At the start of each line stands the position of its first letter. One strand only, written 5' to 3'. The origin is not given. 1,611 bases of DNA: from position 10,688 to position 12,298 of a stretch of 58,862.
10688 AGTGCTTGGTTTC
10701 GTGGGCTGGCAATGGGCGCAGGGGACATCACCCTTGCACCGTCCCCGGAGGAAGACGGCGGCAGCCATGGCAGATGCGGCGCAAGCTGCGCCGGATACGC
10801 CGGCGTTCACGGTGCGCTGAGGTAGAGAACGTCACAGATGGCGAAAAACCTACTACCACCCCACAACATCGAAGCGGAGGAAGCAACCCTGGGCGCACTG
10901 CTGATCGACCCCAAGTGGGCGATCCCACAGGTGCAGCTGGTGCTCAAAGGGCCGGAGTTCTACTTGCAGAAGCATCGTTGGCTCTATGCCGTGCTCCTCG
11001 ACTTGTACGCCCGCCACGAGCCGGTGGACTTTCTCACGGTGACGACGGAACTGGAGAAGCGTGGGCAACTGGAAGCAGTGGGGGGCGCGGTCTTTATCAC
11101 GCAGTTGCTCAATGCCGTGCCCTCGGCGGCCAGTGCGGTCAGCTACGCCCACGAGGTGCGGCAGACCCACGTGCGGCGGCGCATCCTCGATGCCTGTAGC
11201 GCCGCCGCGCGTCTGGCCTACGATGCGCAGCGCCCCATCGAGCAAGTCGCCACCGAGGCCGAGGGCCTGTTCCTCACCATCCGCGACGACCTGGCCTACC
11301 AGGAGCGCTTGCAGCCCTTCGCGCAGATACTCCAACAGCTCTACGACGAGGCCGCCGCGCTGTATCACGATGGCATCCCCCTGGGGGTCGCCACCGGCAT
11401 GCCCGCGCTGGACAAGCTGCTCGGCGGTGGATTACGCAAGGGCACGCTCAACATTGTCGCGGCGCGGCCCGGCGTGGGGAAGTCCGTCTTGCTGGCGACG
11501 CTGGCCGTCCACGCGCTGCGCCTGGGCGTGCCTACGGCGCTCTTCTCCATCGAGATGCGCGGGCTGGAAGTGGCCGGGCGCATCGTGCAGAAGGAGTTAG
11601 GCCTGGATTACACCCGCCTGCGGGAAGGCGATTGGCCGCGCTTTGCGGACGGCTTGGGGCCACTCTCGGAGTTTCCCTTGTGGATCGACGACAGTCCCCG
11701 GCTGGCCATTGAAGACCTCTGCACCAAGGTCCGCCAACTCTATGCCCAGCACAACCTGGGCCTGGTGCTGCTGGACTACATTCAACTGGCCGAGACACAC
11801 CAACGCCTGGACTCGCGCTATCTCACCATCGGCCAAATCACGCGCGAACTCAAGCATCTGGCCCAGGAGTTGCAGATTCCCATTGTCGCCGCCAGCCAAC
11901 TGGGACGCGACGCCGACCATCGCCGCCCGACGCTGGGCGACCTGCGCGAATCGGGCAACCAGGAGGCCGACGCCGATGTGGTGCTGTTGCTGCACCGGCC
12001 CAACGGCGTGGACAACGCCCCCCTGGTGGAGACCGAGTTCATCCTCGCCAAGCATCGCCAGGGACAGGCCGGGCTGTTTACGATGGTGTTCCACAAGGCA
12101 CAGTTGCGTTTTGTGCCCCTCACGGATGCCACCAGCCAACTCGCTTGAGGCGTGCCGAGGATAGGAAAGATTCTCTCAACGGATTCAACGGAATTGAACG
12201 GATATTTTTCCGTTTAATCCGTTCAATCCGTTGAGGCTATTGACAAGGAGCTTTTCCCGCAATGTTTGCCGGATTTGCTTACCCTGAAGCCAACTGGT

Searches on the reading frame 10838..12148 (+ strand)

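Call 49: search_protein_families(library=pfam, proteins=[window:10838-12148:+], max_evalue=0.00001)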
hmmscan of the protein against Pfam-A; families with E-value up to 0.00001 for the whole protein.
window:10838-12148:+ (436 aa): 4 families
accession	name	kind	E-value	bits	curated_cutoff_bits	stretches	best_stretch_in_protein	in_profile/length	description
PF03796.21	DnaB_C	-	4.8e-64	216.6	27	1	183-425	1-253/255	DnaB-like helicase C terminal domain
PF00772.26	DnaB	-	2.4e-27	95.4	23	1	7-109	2-103/103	DnaB-like helicase N terminal domain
PF13481.12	AAA_25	-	4.1e-14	53.1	27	1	188-359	19-194/195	AAA domain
PF06745.19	ATPase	-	2.8e-06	27.3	26.6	1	184-323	1-137/231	KaiC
